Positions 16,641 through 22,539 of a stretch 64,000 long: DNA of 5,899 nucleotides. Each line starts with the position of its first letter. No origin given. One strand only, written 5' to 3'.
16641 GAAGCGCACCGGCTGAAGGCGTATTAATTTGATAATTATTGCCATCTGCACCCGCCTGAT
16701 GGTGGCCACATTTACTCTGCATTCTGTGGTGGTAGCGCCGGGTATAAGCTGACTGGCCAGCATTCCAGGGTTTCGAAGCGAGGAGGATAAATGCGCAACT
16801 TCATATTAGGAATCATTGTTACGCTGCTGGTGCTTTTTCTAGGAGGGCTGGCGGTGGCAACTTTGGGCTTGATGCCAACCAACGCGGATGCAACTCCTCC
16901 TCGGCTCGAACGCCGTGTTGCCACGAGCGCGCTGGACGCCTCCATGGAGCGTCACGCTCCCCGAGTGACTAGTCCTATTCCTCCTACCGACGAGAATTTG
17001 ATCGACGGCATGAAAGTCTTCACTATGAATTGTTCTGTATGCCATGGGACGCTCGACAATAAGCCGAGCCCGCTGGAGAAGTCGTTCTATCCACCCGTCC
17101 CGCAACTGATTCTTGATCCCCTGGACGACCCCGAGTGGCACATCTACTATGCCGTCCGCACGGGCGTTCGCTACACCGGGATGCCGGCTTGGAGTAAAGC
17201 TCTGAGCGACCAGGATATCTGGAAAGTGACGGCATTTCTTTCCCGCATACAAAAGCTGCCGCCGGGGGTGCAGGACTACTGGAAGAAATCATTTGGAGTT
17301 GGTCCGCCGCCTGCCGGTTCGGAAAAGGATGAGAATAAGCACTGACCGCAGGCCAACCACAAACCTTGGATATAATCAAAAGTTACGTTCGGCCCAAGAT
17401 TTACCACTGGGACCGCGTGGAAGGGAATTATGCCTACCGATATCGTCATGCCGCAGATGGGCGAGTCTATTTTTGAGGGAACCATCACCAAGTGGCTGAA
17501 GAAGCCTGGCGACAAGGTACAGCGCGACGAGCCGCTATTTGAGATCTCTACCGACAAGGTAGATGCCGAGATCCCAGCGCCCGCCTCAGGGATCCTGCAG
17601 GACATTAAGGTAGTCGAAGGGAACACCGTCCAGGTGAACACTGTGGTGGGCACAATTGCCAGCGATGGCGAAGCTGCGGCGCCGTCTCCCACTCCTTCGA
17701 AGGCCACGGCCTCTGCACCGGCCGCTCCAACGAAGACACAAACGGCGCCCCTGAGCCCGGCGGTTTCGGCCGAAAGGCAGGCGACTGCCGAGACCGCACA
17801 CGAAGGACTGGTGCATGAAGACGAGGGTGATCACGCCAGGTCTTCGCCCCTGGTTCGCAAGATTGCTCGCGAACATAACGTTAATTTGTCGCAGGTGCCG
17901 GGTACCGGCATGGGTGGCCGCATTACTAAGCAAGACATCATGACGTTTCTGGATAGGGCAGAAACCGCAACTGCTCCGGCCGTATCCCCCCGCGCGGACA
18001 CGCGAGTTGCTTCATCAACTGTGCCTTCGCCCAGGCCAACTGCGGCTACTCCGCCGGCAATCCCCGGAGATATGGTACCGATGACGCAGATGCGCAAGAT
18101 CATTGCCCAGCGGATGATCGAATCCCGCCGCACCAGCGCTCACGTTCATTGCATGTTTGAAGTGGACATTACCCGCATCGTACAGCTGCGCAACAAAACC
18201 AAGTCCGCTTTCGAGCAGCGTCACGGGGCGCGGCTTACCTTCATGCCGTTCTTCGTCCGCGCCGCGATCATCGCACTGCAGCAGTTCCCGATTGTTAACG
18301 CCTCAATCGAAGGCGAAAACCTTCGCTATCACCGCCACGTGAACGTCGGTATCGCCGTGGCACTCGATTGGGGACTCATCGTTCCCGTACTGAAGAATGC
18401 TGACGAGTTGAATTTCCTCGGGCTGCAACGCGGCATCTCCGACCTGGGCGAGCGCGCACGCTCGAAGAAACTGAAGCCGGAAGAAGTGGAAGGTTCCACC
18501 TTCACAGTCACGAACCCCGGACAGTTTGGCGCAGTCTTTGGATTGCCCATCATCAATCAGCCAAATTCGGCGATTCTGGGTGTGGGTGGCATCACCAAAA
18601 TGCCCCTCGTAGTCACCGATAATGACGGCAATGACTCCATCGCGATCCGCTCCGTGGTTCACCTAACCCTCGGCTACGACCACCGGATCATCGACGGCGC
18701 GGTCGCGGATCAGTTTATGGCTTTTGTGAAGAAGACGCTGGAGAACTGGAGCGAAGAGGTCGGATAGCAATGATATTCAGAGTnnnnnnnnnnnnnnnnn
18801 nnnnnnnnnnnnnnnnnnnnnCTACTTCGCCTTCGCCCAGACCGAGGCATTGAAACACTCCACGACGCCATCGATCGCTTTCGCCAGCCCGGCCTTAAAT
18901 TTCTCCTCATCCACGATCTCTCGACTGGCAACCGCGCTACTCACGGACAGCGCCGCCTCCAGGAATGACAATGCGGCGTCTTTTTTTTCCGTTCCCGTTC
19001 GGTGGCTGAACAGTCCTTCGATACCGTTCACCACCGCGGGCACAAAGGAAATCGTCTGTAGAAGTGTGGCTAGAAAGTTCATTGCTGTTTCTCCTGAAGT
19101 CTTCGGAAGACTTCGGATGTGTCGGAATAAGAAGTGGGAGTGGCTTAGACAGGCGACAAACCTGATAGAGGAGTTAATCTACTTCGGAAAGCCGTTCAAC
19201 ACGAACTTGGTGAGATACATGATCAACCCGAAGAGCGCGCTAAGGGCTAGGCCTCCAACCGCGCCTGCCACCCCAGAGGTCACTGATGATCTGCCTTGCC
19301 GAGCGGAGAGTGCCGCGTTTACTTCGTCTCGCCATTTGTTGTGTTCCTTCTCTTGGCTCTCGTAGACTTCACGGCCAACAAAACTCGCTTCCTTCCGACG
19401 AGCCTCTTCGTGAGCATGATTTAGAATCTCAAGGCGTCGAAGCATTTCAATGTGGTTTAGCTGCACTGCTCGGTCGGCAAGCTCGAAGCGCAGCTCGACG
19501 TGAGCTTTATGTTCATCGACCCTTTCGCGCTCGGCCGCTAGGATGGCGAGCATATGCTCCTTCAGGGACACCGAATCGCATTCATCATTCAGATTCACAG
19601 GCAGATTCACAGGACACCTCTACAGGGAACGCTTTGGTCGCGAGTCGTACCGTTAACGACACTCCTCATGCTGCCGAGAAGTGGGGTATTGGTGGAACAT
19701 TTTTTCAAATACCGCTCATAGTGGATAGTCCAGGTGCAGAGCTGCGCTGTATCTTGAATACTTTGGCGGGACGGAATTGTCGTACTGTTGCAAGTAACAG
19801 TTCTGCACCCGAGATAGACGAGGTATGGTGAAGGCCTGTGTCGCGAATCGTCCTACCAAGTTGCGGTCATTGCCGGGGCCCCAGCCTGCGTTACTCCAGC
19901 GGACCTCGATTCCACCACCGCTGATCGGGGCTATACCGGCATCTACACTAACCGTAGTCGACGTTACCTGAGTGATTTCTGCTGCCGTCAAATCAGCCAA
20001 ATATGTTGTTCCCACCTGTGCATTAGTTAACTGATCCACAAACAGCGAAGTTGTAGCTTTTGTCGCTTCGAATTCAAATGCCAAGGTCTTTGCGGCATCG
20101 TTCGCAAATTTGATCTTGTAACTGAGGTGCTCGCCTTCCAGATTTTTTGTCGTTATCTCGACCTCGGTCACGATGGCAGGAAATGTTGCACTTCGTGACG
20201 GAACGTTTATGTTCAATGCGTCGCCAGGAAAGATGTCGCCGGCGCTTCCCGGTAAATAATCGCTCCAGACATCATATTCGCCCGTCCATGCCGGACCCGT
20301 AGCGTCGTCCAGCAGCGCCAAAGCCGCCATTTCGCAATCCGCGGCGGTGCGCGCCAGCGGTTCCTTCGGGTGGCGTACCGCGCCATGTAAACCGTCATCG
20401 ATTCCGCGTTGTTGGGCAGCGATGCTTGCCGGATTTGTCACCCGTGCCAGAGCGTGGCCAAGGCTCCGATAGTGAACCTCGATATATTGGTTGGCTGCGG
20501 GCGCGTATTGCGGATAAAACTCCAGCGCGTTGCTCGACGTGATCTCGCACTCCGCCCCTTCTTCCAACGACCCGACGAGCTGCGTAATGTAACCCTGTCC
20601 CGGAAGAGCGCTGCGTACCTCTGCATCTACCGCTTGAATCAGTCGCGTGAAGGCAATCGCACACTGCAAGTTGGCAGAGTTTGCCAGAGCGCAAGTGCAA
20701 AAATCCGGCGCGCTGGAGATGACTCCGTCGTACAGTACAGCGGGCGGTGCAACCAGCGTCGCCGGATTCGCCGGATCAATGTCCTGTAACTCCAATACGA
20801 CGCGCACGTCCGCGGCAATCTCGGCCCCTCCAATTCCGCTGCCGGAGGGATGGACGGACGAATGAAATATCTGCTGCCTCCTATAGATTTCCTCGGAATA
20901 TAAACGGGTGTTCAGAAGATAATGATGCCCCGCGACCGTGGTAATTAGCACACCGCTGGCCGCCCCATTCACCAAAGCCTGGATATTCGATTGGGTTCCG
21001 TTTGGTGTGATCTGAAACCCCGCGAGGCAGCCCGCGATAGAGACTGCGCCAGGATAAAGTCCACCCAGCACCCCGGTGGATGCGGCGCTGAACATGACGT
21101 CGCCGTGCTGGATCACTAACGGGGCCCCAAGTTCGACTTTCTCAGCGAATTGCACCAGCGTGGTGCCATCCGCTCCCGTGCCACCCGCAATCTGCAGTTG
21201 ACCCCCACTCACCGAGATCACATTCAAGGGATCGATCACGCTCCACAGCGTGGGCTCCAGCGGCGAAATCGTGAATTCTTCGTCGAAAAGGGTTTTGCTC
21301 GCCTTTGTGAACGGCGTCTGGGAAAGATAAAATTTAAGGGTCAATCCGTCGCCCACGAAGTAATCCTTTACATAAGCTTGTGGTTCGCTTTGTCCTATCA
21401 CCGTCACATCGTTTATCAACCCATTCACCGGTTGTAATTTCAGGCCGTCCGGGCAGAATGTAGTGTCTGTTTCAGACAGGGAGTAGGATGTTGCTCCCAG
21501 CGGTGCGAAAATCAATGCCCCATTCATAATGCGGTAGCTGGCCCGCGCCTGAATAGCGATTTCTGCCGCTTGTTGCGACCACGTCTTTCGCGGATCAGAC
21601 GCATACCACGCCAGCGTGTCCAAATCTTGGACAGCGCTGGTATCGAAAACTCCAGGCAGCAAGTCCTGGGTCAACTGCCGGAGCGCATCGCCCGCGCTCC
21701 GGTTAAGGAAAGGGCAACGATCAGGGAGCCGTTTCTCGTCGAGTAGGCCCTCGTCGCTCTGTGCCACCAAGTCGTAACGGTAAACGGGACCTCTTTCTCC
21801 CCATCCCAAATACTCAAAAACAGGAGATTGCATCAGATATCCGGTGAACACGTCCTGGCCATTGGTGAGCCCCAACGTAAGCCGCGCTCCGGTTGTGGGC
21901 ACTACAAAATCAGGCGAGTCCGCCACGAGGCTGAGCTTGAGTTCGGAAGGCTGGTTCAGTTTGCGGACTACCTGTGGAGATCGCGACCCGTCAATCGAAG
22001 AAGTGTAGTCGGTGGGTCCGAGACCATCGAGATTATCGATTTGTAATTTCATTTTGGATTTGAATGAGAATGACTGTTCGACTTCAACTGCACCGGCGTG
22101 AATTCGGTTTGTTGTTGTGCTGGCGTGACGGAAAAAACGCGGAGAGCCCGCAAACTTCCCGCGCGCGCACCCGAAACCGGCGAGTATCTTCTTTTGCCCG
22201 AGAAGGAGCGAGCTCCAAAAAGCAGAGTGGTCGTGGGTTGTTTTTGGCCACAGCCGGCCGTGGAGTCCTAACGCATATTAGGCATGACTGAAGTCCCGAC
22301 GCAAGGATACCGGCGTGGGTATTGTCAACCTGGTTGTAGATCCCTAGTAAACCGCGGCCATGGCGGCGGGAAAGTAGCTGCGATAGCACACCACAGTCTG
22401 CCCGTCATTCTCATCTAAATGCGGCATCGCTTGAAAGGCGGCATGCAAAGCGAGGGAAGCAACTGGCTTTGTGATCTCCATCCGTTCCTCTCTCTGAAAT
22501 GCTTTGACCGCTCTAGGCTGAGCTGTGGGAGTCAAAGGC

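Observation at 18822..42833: Integrase-less, replication-less phage-like element with fully intact structural genes: domesticated (GTA-like) particle locus or decaying prophage?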

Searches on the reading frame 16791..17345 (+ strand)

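Call 10: search_protein_families(library=ncbifam, proteins=[window:16791-17345:+], max_evalue=0.00001)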
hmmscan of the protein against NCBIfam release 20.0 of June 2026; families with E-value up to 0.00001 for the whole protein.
window:16791-17345:+ (184 aa): 1 family
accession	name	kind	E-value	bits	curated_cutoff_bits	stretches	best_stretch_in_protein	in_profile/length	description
NF011054.0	PRK14486.1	equivalog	2.4e-08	33.8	447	1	61-153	206-290/294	putative bifunctional cbb3-type cytochrome c oxidase subunit II/cytochrome c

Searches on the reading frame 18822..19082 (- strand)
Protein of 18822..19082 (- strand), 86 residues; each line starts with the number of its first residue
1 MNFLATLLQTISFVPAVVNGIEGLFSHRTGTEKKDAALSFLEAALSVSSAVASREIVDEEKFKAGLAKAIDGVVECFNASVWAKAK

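Call 4: search_protein_families(library=pfam, proteins=[window:18822-19082:-], max_evalue=0.01)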
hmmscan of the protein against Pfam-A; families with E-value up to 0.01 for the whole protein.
window:18822-19082:- (86 aa): 0 families

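Call 6: search_protein_families(library=phrogs, proteins=[window:18822-19082:-], max_evalue=0.01)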
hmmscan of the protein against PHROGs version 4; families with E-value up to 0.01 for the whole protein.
window:18822-19082:- (86 aa): 1 family
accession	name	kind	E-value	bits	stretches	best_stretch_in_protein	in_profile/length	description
phrog_36560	-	unknown function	5.7e-06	27.7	1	2-79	9-85/92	-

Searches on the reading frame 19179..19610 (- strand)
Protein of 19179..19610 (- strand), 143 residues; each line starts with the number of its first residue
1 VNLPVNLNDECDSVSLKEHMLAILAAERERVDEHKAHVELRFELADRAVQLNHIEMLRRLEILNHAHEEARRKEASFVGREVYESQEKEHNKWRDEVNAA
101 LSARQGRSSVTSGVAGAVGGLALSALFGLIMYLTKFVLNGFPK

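Call 4: search_protein_families(library=pfam, proteins=[window:19179-19610:-], max_evalue=0.01)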
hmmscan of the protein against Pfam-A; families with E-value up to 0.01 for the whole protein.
window:19179-19610:- (143 aa): 1 family
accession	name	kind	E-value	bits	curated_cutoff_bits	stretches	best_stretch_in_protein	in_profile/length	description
PF09490.15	CbtA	-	0.0051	17.1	30.7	1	61-135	38-96/239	Probable cobalt transporter subunit (CbtA)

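Call 6: search_protein_families(library=phrogs, proteins=[window:19179-19610:-], max_evalue=0.01)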
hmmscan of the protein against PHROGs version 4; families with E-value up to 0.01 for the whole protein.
window:19179-19610:- (143 aa): 0 families

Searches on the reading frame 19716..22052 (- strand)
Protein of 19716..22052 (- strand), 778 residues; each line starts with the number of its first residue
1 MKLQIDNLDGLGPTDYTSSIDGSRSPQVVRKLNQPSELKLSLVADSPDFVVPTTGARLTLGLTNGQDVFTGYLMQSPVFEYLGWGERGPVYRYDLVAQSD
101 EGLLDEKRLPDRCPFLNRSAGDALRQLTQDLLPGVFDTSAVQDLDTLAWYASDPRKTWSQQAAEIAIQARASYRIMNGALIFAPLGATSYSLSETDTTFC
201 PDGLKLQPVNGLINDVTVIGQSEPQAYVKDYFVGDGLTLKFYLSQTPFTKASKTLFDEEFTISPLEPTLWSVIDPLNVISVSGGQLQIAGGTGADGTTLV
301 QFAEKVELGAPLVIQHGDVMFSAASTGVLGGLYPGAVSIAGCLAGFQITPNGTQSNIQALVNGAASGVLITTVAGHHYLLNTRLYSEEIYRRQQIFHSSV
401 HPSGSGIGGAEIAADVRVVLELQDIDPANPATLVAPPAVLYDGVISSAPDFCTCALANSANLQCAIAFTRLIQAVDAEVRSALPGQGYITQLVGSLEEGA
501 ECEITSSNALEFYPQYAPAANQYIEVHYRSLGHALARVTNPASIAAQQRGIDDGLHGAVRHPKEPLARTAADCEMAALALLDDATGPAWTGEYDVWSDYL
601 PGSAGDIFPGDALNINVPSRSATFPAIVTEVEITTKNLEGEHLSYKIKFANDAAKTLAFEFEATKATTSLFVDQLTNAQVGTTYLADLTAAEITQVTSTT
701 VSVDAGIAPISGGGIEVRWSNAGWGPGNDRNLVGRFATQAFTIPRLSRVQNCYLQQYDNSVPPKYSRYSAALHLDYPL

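Call 4: search_protein_families(library=pfam, proteins=[window:19716-22052:-], max_evalue=0.01)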
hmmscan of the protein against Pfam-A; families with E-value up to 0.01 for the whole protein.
window:19716-22052:- (778 aa): 0 families

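Call 6: search_protein_families(library=phrogs, proteins=[window:19716-22052:-], max_evalue=0.01)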
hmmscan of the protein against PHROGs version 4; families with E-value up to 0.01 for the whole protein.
window:19716-22052:- (778 aa): 0 families

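Call 35: search_solved_structures(query=A2, max_evalue=1)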
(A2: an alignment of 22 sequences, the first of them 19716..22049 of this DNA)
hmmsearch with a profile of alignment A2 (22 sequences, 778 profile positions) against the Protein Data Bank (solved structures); distinct sequences matched with E-value up to 1: 3.
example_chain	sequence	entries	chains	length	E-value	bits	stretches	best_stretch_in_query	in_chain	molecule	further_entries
6dqq_A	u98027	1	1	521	0.05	15.2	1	190-273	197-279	Periplasmic oligopeptide-binding protein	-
6dqr_A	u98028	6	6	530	0.051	15.2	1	190-273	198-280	Periplasmic oligopeptide-binding protein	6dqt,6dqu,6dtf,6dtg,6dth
7dma_B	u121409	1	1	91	0.37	12.3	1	257-294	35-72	Flagellar motor switch protein FliM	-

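Call 39: search_dna_similar(query=window:19716-22049:-, collection=phages, mode=protein, max_evalue=0.001, max_rows=15)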
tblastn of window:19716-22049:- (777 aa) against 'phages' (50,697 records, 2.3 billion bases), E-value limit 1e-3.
Records with a match: 1; places in all: 1; records where one place covers at least 80% of the query: 1.
Best place of each record, by identity: <60% 1.
By first word of the organism name: Tunturiibacter 1.
By host as written in the record: Tunturiibacter empetritectus M8UP27 1.
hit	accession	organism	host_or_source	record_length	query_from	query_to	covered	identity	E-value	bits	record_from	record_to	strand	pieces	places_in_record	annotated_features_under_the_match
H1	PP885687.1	Tunturiibacter phage Tunturi_4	Tunturiibacter empetritectus M8UP27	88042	24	757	89%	29.1%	3e-42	235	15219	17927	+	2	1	virion structural protein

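Call 40: get_annotated_region(hit=H1, flank=15000)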
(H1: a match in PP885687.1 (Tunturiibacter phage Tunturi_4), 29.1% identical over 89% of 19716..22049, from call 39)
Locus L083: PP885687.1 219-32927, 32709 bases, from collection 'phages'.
description: Tunturiibacter phage Tunturi_4, complete genome.
organism: Tunturiibacter phage Tunturi_4 (NCBI taxid 3378198)
taxonomy: Viruses; Duplodnaviria; Heunggongvirae; Uroviricota; Caudoviricetes
host: Tunturiibacter empetritectus M8UP27; source: soil; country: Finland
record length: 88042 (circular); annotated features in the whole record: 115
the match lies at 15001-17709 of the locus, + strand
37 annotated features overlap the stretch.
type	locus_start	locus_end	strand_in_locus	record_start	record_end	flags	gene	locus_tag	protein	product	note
CDS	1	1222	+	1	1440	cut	-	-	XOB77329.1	terminase large subunit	ORF1; gp1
CDS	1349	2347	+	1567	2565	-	-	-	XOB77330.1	glycosyltransferase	ORF2; gp2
CDS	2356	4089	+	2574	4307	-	-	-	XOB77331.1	portal protein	ORF3; gp3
CDS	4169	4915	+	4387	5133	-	-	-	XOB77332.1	head scaffolding protein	ORF4; gp4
CDS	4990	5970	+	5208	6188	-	-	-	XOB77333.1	major head protein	ORF5; gp5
CDS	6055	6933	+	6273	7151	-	-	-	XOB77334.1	head-tail adaptor Ad1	ORF6; gp6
CDS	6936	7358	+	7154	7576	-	-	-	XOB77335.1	virion structural protein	ORF7; gp7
CDS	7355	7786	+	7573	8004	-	-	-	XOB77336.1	tail terminator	ORF8; gp8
CDS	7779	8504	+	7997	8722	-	-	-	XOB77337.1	major tail protein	ORF9; gp9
CDS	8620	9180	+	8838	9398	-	-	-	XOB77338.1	hypothetical protein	ORF10; gp10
CDS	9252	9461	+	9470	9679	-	-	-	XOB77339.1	hypothetical protein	ORF11; gp11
CDS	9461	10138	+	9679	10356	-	-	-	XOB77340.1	hypothetical protein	ORF12; gp12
CDS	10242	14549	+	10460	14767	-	-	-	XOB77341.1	tail length tape measure protein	ORF13; gp13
CDS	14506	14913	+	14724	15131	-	-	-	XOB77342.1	hypothetical protein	ORF14; gp14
CDS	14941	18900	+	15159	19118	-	-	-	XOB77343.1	virion structural protein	ORF15; gp15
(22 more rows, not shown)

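Call 96: search_solved_structures(query=A12, max_evalue=10, show_alignments=1)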
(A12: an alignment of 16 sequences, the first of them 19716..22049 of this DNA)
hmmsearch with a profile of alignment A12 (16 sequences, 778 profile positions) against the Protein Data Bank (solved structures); distinct sequences matched with E-value up to 10: 1.
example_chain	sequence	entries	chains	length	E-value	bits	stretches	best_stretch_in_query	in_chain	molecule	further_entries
3gwc_A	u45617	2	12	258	0.69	11.1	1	570-606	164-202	Thymidylate synthase thyX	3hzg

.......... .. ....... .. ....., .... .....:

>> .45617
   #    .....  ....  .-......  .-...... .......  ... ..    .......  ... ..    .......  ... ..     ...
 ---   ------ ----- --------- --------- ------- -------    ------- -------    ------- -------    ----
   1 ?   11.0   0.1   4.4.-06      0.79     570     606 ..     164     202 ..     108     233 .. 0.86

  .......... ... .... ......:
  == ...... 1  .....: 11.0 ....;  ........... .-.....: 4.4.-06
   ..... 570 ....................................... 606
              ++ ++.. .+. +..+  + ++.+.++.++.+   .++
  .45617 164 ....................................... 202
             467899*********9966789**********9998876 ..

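Call 119: search_protein_families(library=ncbifam, proteins=[window:19716-22052:-], max_evalue=0.01)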
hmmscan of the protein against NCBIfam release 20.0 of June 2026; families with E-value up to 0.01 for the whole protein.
window:19716-22052:- (778 aa): 0 families

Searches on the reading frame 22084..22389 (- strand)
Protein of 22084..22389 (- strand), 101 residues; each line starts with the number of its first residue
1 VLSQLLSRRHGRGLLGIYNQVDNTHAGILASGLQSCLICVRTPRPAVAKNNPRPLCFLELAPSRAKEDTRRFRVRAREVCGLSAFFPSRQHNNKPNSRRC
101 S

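Call 4: search_protein_families(library=pfam, proteins=[window:22084-22389:-], max_evalue=0.01)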
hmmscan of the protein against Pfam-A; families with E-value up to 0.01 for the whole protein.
window:22084-22389:- (101 aa): 0 families

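Call 6: search_protein_families(library=phrogs, proteins=[window:22084-22389:-], max_evalue=0.01)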
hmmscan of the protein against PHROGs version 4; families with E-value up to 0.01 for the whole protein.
window:22084-22389:- (101 aa): 0 families

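Call 52: search_protein_families(library=pfam, proteins=[window:22084-22389:-], max_evalue=0.01)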
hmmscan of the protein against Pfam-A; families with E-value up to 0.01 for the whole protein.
window:22084-22389:- (101 aa): 0 families
